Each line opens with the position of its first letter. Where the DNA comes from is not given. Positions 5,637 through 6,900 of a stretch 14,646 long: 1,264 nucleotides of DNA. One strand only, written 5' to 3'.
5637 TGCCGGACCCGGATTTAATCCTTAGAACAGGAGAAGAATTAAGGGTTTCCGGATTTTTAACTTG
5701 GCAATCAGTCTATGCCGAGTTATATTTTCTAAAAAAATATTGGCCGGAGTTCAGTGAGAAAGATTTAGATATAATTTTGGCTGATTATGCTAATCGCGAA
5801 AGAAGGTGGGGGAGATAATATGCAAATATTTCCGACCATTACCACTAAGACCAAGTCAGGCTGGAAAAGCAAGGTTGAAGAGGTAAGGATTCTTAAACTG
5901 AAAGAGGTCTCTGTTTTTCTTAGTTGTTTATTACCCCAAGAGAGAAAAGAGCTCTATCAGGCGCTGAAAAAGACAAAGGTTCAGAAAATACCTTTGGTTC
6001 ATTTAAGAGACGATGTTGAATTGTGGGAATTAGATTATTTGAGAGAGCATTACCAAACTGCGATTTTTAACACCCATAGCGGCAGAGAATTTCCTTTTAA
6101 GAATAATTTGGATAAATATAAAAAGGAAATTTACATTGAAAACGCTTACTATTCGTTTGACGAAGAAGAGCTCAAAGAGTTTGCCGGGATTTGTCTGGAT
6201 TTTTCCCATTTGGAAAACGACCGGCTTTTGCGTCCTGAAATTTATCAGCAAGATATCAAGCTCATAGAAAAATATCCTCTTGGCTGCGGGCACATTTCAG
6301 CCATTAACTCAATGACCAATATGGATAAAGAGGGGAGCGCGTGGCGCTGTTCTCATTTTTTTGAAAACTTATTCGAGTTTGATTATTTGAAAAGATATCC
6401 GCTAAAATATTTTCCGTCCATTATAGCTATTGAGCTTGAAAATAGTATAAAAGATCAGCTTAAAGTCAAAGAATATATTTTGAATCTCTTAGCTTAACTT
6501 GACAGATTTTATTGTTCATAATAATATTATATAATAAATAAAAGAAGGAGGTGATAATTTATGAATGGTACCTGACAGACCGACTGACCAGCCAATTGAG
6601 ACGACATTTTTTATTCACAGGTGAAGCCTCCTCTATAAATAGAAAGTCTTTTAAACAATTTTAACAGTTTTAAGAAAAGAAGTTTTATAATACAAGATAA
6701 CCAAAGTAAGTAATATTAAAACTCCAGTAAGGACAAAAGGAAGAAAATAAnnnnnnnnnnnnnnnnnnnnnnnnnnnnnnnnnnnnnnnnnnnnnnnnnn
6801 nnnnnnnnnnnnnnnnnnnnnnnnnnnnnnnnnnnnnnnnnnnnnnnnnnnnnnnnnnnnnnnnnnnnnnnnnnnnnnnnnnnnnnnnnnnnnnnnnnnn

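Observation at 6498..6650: Orphan expression cassette: promoter, perfect SD, mirror-image 19-codon ORFs and three phased in-frame TGAs in a convergent gap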

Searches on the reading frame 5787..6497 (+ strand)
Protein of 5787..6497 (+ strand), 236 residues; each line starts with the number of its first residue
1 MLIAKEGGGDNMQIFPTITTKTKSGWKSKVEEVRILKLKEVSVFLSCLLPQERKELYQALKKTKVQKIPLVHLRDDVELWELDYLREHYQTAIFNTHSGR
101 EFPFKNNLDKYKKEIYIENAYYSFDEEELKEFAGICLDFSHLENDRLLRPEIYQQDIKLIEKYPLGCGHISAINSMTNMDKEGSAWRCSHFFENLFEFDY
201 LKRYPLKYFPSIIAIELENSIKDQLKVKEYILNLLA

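Call 11: search_protein_families(library=pfam, proteins=[window:5787-6497:+], max_evalue=0.01)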
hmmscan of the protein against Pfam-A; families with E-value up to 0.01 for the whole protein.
window:5787-6497:+ (236 aa): 0 families

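Call 13: find_homologous_proteins(query=window:5820-6497:+)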
Query window:5820-6497:+ (225 aa): 241 proteins with E <= 0.001 among 542 candidates; the best 120 are listed.
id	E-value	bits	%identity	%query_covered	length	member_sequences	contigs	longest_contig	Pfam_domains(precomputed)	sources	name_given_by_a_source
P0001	9.8e-147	505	100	100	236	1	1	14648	-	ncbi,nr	ncbi:MAG: hypothetical protein Q8P63_00980 [Candidatus Nealsonbacteria bacterium]|nr:hypothetical pr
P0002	9.3e-86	305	62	100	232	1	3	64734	-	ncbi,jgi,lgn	-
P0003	1.1e-82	295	60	100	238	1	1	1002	-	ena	-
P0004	1.1e-82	295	60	100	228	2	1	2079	-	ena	-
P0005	1.3e-81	292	60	100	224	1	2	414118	-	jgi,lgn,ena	jgi:hypothetical protein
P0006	2.8e-81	291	61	96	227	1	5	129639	-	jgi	-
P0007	7.2e-80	286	58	100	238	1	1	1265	-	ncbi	-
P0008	3.4e-79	284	58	100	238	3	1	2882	-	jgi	-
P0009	3.6e-79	284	59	100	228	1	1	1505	-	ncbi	-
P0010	2.2e-78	281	58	99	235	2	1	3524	-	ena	-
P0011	1.1e-77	279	59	100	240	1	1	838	-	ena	-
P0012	8.0e-77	276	56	99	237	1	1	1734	-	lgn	-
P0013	1.8e-76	275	57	98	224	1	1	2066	-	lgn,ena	-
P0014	2.4e-76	274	57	99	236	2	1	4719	-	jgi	-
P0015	3.1e-76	274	56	100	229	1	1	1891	-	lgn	-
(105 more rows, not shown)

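Call 15: find_related_loci(query=A1, collection=genome_contigs, flank=4000)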
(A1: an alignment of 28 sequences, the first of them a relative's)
Query A1 (236 aa) in genome_contigs; peptide patterns used: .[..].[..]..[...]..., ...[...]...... (x = any residue, [..] = any of these).
305 stretches matched a pattern; 154 encode a relative of the query (tblastn E <= 1e-3); the best 80 are kept; 80 distinct loci.
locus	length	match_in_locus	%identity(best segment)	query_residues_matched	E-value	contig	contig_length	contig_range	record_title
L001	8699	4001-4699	61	4-235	2e-93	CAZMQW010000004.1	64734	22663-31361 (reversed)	MAG TPA_asm: uncultured Candidatus Saccharibacteria bacterium isolate binchicken_co34_534 genome assembly, contig: NODE_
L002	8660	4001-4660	60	11-230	2e-86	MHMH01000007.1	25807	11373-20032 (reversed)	MAG: Candidatus Nealsonbacteria bacterium RIFCSPLOWO2_01_FULL_43_32 rifcsplowo2_01_scaffold_3517, whole genome shotgun s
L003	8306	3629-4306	56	10-235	4e-80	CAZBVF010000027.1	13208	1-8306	MAG TPA_asm: uncultured Candidatus Saccharibacteria bacterium isolate SRP067234_co1_351 genome assembly, contig: k99_240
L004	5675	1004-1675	56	11-235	1e-79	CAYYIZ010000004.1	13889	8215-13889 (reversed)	MAG TPA_asm: uncultured Candidatus Saccharibacteria bacterium isolate binchicken_co34_538 genome assembly, contig: NODE_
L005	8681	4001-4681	55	11-235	3e-79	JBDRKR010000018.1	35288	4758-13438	MAG: Candidatus Nealsonbacteria bacterium isolate MEGAHIT-group-1.73 k141_6687236, whole genome shotgun sequence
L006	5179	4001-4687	53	12-235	6e-79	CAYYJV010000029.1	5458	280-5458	MAG TPA_asm: uncultured Candidatus Saccharibacteria bacterium isolate binchicken_co184_129 genome assembly, contig: NODE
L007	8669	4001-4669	55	12-235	9e-79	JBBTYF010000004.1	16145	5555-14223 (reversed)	MAG: Patescibacteria group bacterium isolate H43-bin052_1 H43_bin052_1_000000000004, whole genome shotgun sequence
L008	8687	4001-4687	54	12-235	3e-78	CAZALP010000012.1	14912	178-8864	MAG TPA_asm: uncultured Candidatus Saccharibacteria bacterium isolate binchicken_co184_302 genome assembly, contig: NODE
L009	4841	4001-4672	55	11-235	1e-77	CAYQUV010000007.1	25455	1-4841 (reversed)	MAG TPA_asm: uncultured Candidatus Saccharibacteria bacterium isolate binchicken_co19_82 genome assembly, contig: NODE_2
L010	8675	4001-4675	53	11-235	5e-77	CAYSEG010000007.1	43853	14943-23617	MAG TPA_asm: uncultured Candidatus Saccharibacteria bacterium isolate binchicken_co256_109 genome assembly, contig: NODE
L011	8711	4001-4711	51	1-235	2e-76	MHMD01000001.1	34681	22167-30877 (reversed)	MAG: Candidatus Nealsonbacteria bacterium RIFCSPHIGHO2_02_FULL_43_13 rifcsphigho2_02_scaffold_12214, whole genome shotgu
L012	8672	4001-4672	52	12-235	4e-75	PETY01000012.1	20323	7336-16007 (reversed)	MAG: Candidatus Nealsonbacteria bacterium CG02_land_8_20_14_3_00_34_20 CG02_land_8_20_14_3.00_150_scaffold_892_c, whole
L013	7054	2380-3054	50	14-235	1e-72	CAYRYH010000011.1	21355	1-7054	MAG TPA_asm: uncultured Gammaproteobacteria bacterium isolate SRP192927_co2_716 genome assembly, contig: NODE_3716_lengt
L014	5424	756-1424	50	13-235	1e-72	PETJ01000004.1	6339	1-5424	MAG: Candidatus Nealsonbacteria bacterium CG01_land_8_20_14_3_00_12 CG01_land_8_20_14_3.00_scaffold_3959_c, whole genome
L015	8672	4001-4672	51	14-235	3e-72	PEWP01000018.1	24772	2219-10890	MAG: bacterium (Candidatus Gribaldobacteria) CG07_land_8_20_14_0_80_33_18 CG07_land_8_20_14_0.80_scaffold_610_c, whole g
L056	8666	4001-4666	44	13-232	5e-63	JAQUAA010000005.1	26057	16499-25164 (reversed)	MAG: Candidatus Paceibacterota bacterium isolate STC_73 NODE_3851_length_26057_cov_2.907057_Sandtown_C, whole genome sho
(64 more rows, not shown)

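Call 20: find_encoding_contigs(protein=P0001, flank=3000, max_places=5)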
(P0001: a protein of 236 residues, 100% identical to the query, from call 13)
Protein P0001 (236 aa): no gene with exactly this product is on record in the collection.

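Call 40: find_encoding_contigs(protein=P0005, flank=2000, max_places=2)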
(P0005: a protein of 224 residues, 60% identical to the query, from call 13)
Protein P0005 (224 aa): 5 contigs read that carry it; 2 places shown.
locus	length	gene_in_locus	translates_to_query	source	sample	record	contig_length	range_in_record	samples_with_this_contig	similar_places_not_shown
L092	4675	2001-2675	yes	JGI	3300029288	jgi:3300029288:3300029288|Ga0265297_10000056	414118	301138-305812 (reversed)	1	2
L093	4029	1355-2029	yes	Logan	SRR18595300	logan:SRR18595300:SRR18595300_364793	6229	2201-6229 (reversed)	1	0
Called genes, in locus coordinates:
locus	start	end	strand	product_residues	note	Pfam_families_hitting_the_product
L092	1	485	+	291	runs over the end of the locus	-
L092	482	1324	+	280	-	PF00348:polyprenyl_synt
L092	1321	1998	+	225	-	PF01255:Prenyltransf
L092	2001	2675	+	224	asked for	-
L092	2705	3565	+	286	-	PF02645:DegV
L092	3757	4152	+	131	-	PF01258:zf-dskA_traR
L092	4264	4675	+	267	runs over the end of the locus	PF04402:SIMPL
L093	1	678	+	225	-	?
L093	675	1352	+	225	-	PF01255:Prenyltransf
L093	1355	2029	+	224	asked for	-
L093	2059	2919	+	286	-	PF02645:DegV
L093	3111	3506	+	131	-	PF01258:zf-dskA_traR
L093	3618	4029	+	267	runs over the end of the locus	PF04402:SIMPL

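Call 41: find_encoding_contigs(protein=P0006, flank=2000, max_places=2)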
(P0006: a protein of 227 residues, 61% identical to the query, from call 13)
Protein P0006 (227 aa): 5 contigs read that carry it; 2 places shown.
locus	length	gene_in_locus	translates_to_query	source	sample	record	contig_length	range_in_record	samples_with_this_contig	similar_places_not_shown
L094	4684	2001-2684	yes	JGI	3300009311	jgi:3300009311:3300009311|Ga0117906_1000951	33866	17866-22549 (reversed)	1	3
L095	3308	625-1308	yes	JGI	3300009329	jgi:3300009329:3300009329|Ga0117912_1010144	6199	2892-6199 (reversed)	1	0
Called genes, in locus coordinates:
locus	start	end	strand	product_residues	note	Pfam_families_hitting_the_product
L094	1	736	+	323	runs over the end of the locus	PF01266:DAO, PF01494:FAD_binding_3 (faint), PF02558:ApbA (faint), PF13450:NAD_binding_8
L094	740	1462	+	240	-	PF01255:Prenyltransf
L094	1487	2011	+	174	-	PF00293:NUDIX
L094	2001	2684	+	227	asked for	-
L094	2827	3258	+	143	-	PF01258:zf-dskA_traR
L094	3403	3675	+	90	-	-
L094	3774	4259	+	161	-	-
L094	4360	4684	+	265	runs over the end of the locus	PF04402:SIMPL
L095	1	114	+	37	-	?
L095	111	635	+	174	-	PF00293:NUDIX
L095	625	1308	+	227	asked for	-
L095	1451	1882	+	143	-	PF01258:zf-dskA_traR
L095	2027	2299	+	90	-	-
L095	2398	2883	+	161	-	-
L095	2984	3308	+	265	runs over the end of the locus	PF04402:SIMPL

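Call 52: find_related_loci(query=A5, collection=metagenome_contigs, flank=1500)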
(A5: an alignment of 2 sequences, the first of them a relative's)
Query A5 (127 aa) in metagenome_contigs; peptide patterns used: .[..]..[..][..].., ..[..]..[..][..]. (x = any residue, [..] = any of these).
514 stretches matched a pattern; 3 encode a relative of the query (tblastn E <= 1e-3); 3 distinct loci.
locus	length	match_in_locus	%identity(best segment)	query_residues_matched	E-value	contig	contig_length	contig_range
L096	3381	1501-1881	100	1-127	2e-85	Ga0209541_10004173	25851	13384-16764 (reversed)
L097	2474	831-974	42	66-113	3e-8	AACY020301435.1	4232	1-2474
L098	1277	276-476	37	43-115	3e-6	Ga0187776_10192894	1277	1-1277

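Call 58: find_homologous_proteins(query=L094:2827-3255:+, max_evalue=1e-8)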
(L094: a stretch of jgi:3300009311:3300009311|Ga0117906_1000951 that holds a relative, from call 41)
Query L094:2827-3255:+ (143 aa): 4 proteins with E <= 1e-8 among 57 candidates.
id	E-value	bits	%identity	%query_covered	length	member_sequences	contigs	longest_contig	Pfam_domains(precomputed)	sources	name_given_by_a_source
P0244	8.0e-87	306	99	100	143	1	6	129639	PF01258.24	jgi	-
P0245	5.8e-64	232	77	99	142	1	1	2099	PF01258.24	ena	-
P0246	1.9e-22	98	45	83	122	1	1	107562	PF01258.24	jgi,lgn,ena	-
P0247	5.9e-9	54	60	34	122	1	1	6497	PF01258.24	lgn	-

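Call 59: find_encoding_contigs(protein=P0245, flank=1500, max_places=1)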
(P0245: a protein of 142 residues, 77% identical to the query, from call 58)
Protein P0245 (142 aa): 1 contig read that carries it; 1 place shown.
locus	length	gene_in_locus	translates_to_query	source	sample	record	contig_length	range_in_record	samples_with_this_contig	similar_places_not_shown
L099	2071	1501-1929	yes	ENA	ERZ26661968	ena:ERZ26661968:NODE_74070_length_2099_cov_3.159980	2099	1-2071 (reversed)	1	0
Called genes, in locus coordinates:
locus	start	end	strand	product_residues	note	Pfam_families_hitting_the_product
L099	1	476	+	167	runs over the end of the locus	?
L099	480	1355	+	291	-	PF02645:DegV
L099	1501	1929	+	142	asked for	PF01258:zf-dskA_traR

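Call 60: find_encoding_contigs(protein=P0246, flank=2500, max_places=1)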
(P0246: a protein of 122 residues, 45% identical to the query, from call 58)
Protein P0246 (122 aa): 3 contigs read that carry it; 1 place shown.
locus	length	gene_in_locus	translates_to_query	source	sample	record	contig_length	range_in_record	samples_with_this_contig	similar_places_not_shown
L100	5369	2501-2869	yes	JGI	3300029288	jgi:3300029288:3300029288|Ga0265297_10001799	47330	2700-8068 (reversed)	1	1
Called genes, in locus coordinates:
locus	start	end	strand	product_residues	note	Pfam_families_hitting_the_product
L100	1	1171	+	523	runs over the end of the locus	PF08323:Glyco_transf_5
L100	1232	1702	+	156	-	PF12385:Peptidase_C70, PF13529:Peptidase_C39_2, PF03412:Peptidase_C39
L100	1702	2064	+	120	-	PF02482:Ribosomal_S30AE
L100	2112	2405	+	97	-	-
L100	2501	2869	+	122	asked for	PF01258:zf-dskA_traR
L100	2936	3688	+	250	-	PF04402:SIMPL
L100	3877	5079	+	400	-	PF22694:CtpB_N-like, PF00595:PDZ, PF13180:PDZ_2, PF17820:PDZ_6, PF03572:Peptidase_S41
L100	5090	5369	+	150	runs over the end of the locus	PF01281:Ribosomal_L9_N, PF03948:Ribosomal_L9_C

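Call 61: find_encoding_contigs(protein=P0247, flank=2500, max_places=1)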
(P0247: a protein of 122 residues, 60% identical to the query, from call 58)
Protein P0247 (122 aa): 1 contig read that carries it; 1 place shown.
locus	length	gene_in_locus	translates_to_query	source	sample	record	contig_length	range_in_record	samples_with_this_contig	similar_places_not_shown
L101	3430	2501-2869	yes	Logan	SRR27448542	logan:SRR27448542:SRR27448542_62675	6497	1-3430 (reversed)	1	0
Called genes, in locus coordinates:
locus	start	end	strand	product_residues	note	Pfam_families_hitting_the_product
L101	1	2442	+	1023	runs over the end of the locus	PF02743:dCache_1, PF13188:PAS_8 (faint), PF00989:PAS, PF08448:PAS_4 (weak), PF13426:PAS_9, PF08447:PAS_3, PF00990:GGDEF, PF00563:EAL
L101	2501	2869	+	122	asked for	PF01258:zf-dskA_traR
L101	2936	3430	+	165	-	?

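Call 79: search_protein_families(library=pfam, proteins=[L001:4821-5255:+, L002:4781-5161:+, L056:7564-8358:+], max_evalue=0.01)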
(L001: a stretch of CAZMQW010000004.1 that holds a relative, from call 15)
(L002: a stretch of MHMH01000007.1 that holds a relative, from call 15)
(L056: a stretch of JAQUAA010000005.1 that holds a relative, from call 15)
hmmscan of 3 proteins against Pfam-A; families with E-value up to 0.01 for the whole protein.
L001:4821-5255:+ (145 aa): 1 family
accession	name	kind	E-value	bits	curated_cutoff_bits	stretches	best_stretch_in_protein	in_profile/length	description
PF01258.23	zf-dskA_traR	-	0.0028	18.1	24.9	0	77-97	1-21/36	Prokaryotic dksA/traR C4-type zinc finger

L002:4781-5161:+ (127 aa): 1 family
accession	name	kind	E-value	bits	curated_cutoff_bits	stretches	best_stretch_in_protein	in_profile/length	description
PF01258.23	zf-dskA_traR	-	2.1e-12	47.2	24.9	1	80-114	1-35/36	Prokaryotic dksA/traR C4-type zinc finger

L056:7564-8358:+ (265 aa): 0 families

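Call 81: find_encoding_contigs(protein=P0005, flank=10000, max_places=1)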
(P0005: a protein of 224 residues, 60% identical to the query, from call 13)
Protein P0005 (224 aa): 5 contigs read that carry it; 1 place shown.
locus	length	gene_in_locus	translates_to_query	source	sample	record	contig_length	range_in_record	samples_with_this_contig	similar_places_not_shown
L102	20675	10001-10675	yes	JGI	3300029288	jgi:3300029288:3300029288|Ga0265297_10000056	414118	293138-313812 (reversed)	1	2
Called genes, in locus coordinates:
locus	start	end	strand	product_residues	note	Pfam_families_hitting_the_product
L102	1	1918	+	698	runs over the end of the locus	PF00403:HMA, PF00122:E1-E2_ATPase, PF00702:Hydrolase, PF08282:Hydrolase_3 (weak)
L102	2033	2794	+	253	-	PF00106:adh_short, PF08659:KR, PF23441:SDR, PF13561:adh_short_C2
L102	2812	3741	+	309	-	PF18884:TSP3_bac (faint)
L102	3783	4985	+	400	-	PF22694:CtpB_N-like, PF00595:PDZ, PF13180:PDZ_2, PF17820:PDZ_6, PF03572:Peptidase_S41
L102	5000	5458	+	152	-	PF01281:Ribosomal_L9_N, PF03948:Ribosomal_L9_C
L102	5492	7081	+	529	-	PF01656:CbiA (weak), PF06418:CTP_synth_N, PF00117:GATase, PF07722:Peptidase_C26 (weak)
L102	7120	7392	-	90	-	PF01016:Ribosomal_L27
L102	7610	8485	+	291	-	-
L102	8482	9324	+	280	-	PF00348:polyprenyl_synt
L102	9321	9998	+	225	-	PF01255:Prenyltransf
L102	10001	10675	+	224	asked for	-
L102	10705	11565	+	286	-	PF02645:DegV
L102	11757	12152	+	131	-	PF01258:zf-dskA_traR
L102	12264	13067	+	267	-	PF04402:SIMPL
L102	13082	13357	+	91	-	PF00708:Acylphosphatase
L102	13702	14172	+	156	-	PF12385:Peptidase_C70 (weak), PF13529:Peptidase_C39_2, PF03412:Peptidase_C39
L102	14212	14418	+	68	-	PF18893:DUF5652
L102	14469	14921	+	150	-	-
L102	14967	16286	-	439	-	PF00226:DnaJ, PF03572:Peptidase_S41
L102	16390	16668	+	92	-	-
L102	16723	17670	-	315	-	PF02899:Phage_int_SAM_1, PF13102:Phage_int_SAM_5 (weak), PF13495:Phage_int_SAM_4, PF00589:Phage_integrase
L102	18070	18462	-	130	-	-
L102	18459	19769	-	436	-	PF00749:tRNA-synt_1c, PF19269:Anticodon_2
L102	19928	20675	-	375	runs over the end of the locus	PF03033:Glyco_transf_28, PF04101:Glyco_tran_28_C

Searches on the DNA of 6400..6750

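Call 7: search_rna_families(source=window, start=6400, end=6750, threshold=evalue, max_evalue=10, show_alignments=3)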
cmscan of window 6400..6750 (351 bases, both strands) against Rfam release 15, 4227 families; matches with E-value up to 10: 3.
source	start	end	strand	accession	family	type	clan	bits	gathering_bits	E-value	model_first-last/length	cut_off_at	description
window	6512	6653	+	RF04182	GibS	Gene; sRNA;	-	16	115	7.7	1-142/142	no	GibS sRNA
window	6425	6494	-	RF00588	SNORD41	Gene; snRNA; snoRNA; CD-box;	CL00058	13.7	41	9.2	1-70/70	no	Small nucleolar RNA SNORD41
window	6409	6478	+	RF02192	TCL6_2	Gene; lncRNA;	-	12.8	45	7.1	58-126/126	no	T-cell leukemia/lymphoma 6 conserved region 2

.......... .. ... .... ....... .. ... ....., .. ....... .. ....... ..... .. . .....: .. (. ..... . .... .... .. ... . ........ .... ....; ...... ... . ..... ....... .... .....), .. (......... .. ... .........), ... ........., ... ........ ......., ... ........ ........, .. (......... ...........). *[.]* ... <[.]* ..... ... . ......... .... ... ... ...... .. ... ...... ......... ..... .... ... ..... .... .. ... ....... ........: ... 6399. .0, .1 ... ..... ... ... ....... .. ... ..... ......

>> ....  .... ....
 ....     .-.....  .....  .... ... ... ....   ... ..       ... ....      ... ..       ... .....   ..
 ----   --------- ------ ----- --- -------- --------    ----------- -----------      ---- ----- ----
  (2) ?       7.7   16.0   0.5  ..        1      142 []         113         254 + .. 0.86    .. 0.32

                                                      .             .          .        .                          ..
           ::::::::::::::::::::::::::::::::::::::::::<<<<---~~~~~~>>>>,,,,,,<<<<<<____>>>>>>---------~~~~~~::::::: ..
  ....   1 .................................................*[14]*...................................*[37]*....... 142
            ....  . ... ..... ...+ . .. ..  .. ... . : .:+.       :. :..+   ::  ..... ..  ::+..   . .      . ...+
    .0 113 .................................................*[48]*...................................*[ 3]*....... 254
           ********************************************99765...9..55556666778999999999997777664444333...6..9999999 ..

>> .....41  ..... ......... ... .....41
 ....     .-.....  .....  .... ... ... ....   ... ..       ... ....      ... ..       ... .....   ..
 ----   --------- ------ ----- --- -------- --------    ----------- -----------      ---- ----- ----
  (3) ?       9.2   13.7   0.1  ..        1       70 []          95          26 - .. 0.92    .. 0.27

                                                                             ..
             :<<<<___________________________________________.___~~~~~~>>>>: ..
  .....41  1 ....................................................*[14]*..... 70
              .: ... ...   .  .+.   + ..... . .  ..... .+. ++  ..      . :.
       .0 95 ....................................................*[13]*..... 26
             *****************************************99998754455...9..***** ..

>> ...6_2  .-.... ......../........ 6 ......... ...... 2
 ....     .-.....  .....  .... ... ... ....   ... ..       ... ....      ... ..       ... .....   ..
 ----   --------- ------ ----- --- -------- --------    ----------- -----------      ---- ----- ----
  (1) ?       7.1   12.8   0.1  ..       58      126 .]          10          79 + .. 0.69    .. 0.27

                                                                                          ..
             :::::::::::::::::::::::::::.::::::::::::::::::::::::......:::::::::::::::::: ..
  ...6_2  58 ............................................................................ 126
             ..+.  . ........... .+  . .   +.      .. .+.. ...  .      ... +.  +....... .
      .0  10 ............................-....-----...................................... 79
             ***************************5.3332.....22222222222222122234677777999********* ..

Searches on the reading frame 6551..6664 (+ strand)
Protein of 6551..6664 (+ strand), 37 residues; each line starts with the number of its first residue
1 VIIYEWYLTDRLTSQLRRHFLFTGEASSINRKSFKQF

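Call 11: search_protein_families(library=pfam, proteins=[window:6551-6664:+], max_evalue=0.01)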
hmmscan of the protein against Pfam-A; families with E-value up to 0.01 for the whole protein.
window:6551-6664:+ (37 aa): 0 families

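Call 28: search_protein_representatives(protein=window:6551-6661:+)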
Query: 37 residues. Proteins with E-value up to 0.001 (for the whole library): 3; up to 1e-10: 0; up to 1e-30: 0. The best 3 are listed.
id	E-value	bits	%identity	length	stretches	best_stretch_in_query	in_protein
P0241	2.0e-05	39.2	36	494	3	6-31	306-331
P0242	3.9e-04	35.3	42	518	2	4-27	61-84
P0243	6.3e-04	34.7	42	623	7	2-27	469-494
